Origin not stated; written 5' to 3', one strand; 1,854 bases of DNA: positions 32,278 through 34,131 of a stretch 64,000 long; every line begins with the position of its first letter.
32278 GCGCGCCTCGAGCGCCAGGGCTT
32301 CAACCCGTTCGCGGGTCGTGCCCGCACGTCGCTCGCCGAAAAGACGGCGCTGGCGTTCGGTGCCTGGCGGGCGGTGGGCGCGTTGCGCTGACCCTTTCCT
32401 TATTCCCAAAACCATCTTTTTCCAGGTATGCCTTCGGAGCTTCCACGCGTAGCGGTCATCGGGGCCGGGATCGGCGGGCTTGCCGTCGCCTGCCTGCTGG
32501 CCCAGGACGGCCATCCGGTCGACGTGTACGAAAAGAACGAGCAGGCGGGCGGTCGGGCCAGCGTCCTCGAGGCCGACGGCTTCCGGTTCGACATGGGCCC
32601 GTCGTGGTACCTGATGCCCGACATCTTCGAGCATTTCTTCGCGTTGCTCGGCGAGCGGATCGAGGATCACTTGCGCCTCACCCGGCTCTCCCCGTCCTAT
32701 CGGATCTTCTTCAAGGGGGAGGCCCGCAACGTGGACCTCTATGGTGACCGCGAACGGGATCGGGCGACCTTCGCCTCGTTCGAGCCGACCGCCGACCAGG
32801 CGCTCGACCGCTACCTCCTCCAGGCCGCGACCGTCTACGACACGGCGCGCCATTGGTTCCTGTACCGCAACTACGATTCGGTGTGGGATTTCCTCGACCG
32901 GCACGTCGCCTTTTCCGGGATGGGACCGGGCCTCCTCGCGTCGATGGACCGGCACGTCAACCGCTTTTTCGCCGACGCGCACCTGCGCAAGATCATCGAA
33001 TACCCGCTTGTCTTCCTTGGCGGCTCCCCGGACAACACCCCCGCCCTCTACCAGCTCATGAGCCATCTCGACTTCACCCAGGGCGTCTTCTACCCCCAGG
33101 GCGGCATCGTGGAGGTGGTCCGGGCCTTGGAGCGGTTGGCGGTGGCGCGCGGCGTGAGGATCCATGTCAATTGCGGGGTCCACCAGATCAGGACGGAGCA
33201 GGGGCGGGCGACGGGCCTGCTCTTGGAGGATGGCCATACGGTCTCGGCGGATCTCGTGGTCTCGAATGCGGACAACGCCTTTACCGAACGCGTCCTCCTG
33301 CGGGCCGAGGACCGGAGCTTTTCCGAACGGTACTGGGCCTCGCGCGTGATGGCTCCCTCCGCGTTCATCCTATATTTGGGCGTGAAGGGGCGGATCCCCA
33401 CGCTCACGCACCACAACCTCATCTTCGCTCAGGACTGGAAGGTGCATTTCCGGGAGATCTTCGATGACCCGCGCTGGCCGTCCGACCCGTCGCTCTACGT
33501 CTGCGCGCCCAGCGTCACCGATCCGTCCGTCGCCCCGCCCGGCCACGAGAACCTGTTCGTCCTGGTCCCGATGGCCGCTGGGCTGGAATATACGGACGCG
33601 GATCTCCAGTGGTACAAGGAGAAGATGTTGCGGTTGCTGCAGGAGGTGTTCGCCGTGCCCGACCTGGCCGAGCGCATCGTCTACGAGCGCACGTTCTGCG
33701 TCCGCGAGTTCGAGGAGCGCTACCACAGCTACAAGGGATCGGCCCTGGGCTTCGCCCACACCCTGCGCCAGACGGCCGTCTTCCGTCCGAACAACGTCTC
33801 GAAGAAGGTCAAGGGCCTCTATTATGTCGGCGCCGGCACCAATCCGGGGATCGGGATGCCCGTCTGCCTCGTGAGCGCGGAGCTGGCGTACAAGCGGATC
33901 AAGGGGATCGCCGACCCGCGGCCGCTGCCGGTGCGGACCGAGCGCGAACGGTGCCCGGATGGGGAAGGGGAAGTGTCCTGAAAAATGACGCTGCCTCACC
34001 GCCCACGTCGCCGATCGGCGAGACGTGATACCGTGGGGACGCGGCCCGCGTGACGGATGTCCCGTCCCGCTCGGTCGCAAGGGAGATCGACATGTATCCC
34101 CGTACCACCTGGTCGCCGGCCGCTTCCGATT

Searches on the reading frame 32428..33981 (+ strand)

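Call 86: search_protein_families(library=pfam, proteins=[window:32428-33981:+], max_evalue=0.0001)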
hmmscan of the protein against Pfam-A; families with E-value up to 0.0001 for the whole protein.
window:32428-33981:+ (517 aa): 5 families
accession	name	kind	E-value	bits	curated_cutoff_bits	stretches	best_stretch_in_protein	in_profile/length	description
PF01593.30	Amino_oxidase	-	2.3e-38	133.1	19.8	1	15-487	1-438/443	Flavin containing amine oxidoreductase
PF13450.12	NAD_binding_8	-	2.9e-17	63.1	21.9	1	10-75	1-66/68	NAD(P)-binding Rossmann-like domain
PF01266.30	DAO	-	5.6e-17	62.7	27.9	1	7-292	1-211/353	FAD dependent oxidoreductase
PF07992.20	Pyr_redox_2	-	8e-08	32.5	26.1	0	7-39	2-34/291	Pyridine nucleotide-disulphide oxidoreductase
PF03486.20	HI0933_like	-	6.1e-06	26.3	50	0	7-42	2-37/244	HI0933-like protein Rossmann domain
